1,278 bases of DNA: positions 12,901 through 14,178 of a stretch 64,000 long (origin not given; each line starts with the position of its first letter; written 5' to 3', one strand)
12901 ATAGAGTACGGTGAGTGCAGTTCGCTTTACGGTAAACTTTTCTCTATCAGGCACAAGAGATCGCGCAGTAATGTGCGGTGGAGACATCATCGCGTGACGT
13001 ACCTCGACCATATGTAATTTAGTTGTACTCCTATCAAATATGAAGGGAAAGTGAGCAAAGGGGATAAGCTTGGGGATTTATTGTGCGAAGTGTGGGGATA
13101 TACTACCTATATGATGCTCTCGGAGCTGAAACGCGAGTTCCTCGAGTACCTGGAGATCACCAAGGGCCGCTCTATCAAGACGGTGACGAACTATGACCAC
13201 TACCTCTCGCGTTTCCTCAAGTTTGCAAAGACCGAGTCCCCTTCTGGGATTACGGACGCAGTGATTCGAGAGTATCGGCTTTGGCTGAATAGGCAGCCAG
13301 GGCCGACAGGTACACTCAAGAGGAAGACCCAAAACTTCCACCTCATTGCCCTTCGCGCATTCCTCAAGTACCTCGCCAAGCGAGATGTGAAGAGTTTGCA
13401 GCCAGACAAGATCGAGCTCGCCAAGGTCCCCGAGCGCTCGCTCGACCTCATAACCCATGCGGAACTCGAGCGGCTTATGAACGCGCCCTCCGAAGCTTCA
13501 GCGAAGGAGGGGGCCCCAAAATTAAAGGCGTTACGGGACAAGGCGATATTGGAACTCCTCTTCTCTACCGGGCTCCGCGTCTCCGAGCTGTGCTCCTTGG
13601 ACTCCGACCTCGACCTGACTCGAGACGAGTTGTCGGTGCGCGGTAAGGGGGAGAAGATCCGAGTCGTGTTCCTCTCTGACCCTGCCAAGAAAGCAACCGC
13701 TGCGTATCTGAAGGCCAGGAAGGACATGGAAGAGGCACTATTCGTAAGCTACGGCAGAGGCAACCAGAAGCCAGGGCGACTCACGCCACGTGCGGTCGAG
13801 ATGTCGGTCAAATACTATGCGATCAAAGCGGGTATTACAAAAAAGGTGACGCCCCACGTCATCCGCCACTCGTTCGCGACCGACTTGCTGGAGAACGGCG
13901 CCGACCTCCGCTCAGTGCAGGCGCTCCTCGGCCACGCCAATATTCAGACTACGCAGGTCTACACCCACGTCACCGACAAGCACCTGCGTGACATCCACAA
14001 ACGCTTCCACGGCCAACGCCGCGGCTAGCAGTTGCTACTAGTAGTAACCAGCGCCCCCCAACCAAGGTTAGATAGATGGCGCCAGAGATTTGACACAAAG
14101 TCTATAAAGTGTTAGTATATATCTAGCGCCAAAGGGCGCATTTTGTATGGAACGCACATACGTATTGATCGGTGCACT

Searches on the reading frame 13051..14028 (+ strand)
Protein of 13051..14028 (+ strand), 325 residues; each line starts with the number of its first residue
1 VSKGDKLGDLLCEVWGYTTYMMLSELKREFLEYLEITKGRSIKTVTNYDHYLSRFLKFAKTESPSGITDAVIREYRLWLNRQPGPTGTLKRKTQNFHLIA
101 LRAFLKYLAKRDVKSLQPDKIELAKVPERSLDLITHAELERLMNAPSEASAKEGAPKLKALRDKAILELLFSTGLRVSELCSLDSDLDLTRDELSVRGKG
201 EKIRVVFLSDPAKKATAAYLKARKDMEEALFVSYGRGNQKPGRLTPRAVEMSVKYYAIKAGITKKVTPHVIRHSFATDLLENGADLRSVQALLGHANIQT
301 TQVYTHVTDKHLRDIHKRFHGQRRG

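Call 67: search_protein_families(library=pfam, proteins=[window:13051-14028:+], max_evalue=0.001)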
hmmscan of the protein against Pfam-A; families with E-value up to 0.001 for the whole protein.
window:13051-14028:+ (325 aa): 4 families
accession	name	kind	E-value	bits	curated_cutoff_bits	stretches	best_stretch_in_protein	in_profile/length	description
PF00589.27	Phage_integrase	-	9.3e-43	146.4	27.1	1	134-311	3-172/172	Phage integrase family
PF02899.23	Phage_int_SAM_1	-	4.4e-13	49.8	22.3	1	29-111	3-82/83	Phage integrase, N-terminal SAM-like domain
PF13495.12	Phage_int_SAM_4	-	2.7e-09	37.8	27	1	29-114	4-84/85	Phage integrase, N-terminal SAM-like domain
PF13102.12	Phage_int_SAM_5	-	5.2e-06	27.2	22.3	1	29-118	8-92/98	Phage integrase SAM-like domain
